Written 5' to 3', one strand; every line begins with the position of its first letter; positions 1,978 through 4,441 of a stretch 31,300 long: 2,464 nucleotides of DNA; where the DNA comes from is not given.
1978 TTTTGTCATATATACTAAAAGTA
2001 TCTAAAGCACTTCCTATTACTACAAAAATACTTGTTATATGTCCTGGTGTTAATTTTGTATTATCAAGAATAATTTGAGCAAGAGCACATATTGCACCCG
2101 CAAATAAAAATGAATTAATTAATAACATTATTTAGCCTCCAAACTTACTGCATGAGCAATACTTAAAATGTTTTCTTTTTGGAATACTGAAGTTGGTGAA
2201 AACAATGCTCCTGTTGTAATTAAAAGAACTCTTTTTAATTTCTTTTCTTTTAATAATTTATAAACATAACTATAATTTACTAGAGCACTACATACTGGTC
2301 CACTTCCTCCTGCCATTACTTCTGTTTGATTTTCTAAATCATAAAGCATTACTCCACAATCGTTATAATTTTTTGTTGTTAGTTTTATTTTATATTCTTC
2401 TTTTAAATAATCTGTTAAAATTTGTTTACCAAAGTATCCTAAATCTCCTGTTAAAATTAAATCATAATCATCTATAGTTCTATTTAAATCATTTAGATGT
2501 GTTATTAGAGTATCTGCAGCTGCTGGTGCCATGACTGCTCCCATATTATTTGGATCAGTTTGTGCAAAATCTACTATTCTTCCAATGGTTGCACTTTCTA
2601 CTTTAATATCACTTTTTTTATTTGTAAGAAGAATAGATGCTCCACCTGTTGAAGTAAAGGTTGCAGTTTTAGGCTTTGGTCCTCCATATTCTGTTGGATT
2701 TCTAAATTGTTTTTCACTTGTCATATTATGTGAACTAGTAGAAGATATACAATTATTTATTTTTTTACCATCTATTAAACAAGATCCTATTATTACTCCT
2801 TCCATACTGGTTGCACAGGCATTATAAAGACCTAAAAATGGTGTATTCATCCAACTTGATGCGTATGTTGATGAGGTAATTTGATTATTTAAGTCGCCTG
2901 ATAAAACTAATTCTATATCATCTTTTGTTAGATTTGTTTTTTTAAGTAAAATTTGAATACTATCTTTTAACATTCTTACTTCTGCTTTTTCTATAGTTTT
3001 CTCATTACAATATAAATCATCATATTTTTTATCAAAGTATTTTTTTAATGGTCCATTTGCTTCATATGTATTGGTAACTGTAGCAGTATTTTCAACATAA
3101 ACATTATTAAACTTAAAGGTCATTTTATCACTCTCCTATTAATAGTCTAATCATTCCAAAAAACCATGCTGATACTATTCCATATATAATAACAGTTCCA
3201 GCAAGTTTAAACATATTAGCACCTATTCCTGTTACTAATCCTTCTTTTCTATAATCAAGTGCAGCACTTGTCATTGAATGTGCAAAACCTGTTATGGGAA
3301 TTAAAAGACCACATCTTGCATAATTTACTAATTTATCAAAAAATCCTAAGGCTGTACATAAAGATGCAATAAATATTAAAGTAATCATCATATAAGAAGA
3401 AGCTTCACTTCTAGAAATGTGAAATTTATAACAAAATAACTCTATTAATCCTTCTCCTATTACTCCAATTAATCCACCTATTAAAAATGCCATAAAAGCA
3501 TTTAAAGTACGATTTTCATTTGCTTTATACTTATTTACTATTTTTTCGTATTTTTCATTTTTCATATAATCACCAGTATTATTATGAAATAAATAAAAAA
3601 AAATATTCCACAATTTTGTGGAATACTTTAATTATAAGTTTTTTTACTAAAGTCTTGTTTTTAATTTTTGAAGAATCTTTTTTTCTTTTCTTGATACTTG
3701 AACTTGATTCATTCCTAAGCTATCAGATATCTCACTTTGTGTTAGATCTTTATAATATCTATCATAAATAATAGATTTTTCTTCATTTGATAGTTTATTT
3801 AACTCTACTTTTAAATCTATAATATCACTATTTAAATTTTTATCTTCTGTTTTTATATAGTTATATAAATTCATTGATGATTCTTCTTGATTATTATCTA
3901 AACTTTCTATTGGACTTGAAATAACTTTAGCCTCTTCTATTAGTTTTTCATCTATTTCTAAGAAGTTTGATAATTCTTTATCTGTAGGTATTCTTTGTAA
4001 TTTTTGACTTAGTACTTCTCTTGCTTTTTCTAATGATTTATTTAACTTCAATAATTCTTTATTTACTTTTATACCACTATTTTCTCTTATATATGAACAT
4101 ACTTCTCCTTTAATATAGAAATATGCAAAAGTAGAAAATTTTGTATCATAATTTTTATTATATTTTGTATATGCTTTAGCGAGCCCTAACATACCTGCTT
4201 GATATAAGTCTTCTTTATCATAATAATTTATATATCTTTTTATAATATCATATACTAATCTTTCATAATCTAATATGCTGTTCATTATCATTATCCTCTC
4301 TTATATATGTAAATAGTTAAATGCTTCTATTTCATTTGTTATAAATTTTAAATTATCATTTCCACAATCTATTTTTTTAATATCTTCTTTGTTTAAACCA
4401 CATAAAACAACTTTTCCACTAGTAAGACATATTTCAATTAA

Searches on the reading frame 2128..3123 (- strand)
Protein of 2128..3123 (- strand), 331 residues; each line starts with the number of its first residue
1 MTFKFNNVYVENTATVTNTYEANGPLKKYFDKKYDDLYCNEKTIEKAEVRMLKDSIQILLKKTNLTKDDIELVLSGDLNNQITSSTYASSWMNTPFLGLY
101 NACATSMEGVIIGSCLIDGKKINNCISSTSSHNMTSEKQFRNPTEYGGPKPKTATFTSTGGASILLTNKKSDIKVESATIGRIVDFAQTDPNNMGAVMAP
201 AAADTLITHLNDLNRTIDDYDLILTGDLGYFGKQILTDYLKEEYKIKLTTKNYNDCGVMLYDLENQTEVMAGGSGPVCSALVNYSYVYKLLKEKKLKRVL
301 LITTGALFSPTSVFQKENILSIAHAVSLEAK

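Call 55: search_protein_families(library=pfam, proteins=[window:2128-3123:-], max_evalue=0.00001)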
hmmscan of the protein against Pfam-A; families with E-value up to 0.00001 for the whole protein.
window:2128-3123:- (331 aa): 1 family
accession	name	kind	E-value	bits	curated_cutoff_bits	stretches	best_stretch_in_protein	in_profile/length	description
PF07451.17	SpoVAD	-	6.4e-124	413.4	22.1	1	5-329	7-329/329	Stage V sporulation protein AD (SpoVAD)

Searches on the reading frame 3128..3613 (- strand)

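Call 55: search_protein_families(library=pfam, proteins=[window:3128-3613:-], max_evalue=0.00001)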
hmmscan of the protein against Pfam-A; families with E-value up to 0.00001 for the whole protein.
window:3128-3613:- (161 aa): 1 family
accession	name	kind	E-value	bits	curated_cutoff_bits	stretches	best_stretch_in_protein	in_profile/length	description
PF03862.18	SpoVAC_SpoVAEB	-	6.4e-35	120.4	25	1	38-155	1-117/117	SpoVAC/SpoVAEB sporulation membrane protein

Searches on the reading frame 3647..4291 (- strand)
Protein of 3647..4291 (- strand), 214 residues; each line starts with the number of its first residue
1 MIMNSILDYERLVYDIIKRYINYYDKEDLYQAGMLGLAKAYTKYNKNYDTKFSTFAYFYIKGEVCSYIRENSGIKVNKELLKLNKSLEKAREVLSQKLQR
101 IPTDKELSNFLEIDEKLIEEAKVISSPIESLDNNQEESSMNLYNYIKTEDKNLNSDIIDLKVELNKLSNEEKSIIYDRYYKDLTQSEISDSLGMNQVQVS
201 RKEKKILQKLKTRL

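Call 55: search_protein_families(library=pfam, proteins=[window:3647-4291:-], max_evalue=0.00001)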
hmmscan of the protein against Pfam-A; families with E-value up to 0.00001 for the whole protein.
window:3647-4291:- (214 aa): 3 families
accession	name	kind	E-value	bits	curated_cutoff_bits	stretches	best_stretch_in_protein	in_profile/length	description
PF04542.20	Sigma70_r2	-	4.8e-13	49.1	24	1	8-72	4-69/71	Sigma-70 region 2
PF04545.22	Sigma70_r4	-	6.7e-13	48.4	24.1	1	164-211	2-49/50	Sigma-70, region 4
PF04539.22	Sigma70_r3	-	7.2e-07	29.7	25.3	0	86-132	5-51/78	Sigma-70 region 3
